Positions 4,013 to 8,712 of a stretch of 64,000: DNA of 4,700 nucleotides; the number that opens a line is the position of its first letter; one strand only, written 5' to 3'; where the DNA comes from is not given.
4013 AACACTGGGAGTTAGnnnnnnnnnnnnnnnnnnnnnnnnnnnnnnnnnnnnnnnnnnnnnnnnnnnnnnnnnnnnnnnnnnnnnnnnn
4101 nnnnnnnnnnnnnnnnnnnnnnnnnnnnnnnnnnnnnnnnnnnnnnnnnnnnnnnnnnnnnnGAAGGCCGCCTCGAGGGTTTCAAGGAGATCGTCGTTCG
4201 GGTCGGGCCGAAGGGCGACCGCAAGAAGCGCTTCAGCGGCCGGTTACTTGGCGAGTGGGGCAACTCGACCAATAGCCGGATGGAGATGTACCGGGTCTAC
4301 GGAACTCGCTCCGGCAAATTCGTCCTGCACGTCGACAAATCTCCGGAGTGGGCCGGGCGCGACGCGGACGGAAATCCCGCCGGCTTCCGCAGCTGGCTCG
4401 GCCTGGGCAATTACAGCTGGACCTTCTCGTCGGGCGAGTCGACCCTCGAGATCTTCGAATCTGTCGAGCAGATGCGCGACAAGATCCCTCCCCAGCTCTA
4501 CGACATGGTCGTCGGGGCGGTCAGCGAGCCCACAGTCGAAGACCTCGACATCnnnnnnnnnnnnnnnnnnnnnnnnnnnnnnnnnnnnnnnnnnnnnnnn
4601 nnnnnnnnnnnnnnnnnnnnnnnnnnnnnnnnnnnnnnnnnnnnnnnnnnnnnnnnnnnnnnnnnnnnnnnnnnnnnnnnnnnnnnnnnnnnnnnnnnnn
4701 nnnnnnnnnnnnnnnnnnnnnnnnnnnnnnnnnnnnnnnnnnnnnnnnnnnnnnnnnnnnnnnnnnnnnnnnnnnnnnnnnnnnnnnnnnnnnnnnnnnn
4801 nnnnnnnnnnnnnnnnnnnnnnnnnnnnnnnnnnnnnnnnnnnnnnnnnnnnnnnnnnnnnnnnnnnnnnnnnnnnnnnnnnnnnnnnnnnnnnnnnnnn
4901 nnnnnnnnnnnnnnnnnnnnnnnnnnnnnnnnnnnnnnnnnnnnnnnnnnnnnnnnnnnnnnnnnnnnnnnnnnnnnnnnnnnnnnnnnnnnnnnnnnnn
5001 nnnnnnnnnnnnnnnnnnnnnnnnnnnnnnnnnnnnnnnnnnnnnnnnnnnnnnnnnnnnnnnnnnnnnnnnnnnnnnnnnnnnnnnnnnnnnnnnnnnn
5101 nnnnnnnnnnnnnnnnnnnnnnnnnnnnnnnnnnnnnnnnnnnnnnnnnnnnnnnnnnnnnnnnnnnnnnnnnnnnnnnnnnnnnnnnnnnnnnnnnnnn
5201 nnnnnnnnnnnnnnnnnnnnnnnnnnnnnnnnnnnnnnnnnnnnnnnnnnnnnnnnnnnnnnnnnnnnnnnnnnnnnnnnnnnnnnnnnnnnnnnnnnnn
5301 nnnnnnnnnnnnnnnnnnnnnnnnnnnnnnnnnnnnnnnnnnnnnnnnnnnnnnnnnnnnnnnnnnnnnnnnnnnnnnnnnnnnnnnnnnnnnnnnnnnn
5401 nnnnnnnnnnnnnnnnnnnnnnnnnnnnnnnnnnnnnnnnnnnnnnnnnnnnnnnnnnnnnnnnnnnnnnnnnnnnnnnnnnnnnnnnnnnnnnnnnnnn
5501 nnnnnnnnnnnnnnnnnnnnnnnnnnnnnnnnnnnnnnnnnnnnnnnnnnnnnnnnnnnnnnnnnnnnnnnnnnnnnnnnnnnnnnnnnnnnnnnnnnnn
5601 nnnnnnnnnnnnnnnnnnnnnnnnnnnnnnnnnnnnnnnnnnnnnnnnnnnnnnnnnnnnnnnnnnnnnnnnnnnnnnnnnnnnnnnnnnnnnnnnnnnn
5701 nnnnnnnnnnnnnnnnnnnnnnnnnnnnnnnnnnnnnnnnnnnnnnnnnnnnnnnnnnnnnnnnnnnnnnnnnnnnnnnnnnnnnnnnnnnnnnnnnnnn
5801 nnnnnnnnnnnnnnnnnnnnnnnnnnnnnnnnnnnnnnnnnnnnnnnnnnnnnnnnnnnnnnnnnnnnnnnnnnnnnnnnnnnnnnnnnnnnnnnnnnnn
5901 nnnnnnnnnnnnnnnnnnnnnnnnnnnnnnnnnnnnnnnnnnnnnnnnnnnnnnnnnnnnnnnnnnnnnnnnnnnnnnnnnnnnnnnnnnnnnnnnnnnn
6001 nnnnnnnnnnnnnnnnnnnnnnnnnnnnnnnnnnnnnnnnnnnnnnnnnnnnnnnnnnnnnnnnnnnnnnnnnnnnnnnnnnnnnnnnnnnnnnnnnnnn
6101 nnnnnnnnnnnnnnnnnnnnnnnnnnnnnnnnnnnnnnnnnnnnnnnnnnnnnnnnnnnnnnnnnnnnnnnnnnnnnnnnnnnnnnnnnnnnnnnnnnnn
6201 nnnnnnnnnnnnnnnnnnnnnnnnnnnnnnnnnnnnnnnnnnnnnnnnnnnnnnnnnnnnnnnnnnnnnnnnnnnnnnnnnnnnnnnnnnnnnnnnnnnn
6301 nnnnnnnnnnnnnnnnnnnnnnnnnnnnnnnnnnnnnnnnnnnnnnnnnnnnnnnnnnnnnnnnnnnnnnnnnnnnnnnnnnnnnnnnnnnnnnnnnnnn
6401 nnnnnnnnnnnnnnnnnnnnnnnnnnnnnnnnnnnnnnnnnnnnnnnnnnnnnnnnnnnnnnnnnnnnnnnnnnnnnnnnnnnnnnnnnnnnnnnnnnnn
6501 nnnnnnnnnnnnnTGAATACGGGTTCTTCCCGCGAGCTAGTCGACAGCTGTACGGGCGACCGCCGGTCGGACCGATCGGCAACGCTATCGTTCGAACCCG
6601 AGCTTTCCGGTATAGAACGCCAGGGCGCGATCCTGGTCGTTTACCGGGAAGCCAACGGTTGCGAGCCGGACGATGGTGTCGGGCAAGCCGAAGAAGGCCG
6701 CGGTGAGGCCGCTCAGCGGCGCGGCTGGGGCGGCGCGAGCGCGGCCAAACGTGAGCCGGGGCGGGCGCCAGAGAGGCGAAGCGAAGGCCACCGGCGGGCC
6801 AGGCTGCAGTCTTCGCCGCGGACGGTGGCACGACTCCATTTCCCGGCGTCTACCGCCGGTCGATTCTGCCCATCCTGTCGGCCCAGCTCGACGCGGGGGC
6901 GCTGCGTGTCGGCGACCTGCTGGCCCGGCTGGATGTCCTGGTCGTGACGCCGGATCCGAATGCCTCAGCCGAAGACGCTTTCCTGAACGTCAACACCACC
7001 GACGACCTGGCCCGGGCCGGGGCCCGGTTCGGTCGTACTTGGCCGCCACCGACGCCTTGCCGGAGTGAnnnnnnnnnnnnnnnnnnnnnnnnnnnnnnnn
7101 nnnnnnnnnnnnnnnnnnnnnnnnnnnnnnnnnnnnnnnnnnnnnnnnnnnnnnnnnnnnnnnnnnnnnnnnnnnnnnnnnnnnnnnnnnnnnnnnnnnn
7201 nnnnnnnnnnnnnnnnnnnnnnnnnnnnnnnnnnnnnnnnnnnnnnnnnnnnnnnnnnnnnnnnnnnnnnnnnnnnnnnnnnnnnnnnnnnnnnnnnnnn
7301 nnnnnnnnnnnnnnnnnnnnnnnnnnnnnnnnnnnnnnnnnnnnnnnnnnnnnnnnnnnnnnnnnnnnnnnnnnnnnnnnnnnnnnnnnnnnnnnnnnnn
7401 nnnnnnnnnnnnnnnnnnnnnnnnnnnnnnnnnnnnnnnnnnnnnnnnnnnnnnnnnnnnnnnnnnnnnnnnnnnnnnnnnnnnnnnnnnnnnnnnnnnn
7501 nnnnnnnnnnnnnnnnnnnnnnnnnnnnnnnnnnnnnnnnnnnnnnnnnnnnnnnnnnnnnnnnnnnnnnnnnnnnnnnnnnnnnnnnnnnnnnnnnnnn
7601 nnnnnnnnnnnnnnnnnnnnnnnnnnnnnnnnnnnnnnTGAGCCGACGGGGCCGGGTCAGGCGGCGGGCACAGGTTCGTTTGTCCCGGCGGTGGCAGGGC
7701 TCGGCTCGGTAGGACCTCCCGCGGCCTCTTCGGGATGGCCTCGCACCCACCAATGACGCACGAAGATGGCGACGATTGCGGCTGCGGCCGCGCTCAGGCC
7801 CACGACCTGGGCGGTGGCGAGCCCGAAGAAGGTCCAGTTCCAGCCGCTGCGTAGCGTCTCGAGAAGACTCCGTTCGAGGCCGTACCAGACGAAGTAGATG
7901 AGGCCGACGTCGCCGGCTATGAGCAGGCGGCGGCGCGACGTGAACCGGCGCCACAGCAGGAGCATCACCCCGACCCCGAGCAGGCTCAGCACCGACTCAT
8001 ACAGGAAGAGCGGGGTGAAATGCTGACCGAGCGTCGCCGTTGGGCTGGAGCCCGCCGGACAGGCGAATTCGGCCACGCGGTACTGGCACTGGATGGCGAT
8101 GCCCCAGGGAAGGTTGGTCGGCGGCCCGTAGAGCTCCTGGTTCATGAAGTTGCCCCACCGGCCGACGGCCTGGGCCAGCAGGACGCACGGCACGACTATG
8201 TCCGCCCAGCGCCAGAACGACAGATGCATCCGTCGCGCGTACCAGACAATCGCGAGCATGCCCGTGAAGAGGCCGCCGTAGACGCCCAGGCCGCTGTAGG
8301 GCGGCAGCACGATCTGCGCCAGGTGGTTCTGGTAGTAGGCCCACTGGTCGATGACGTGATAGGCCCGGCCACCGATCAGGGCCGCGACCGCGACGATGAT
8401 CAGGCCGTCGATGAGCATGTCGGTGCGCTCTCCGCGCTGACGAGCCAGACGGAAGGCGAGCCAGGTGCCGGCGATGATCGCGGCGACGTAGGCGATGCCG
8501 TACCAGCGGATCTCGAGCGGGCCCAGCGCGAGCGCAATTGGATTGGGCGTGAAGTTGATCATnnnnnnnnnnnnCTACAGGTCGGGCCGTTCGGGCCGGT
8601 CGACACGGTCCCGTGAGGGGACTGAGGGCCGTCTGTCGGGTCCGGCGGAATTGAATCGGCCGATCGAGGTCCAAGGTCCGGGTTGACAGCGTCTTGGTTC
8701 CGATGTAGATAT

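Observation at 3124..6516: PadR - EXLDI protein - ABC exporter module, with an operator-like near-palindrome over the promoter and an RHH-like N-terminus in the uncharacterised EXLDI protein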

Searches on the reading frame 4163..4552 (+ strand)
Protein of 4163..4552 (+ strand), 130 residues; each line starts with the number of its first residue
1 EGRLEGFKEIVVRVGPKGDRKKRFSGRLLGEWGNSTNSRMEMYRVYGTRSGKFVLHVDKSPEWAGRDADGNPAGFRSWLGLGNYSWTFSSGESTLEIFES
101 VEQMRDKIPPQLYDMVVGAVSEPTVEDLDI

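Call 17: search_protein_families(library=pfam, proteins=[window:4163-4552:+], max_evalue=10)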
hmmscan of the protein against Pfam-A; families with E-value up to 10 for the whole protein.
seq(130 aa): 0 families

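Call 39: search_protein_representatives(protein=window:4181-4552:+)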
Query: 124 residues. Proteins with E-value up to 0.001 (for the whole library): 200; up to 1e-10: 68; up to 1e-30: 3. The best 150 are listed.
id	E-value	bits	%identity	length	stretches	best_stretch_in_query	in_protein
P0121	1.1e-38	148.3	56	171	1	4-124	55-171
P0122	2.0e-36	141.0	56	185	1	1-124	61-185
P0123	8.0e-32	126.1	50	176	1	1-124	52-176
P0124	1.2e-28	115.8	55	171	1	2-120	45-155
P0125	1.3e-28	115.7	46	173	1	1-124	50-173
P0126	3.7e-28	114.3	51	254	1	2-124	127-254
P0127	9.3e-28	112.9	48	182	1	1-124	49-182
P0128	2.5e-27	111.6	53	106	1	22-124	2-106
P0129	2.6e-27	111.5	46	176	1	4-124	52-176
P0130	7.6e-26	106.8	50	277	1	1-117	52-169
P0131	2.4e-25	105.1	45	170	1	1-124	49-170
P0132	4.0e-25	104.4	48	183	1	1-124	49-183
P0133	6.2e-25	103.8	52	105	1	27-124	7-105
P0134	4.4e-23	97.8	46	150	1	1-107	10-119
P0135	8.7e-22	93.6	52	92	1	13-94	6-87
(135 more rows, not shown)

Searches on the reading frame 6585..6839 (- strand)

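Call 43: search_protein_families(library=pfam, proteins=[window:6585-6839:-], max_evalue=0.001)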
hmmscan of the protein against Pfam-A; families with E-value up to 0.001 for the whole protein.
window:6585-6839:- (84 aa): 1 family
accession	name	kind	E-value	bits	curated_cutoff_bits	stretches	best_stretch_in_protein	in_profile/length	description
PF00903.31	Glyoxalase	-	0.00048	20.9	20.6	1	59-83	2-26/121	Glyoxalase/Bleomycin resistance protein/Dioxygenase superfamily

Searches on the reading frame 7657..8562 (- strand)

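Call 43: search_protein_families(library=pfam, proteins=[window:7657-8562:-], max_evalue=0.001)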
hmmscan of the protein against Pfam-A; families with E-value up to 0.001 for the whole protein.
window:7657-8562:- (301 aa): 1 family
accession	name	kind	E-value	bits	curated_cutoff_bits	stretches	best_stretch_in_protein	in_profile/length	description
PF01790.23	LGT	-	2.4e-59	201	24.9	1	8-267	1-239/240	Prolipoprotein diacylglyceryl transferase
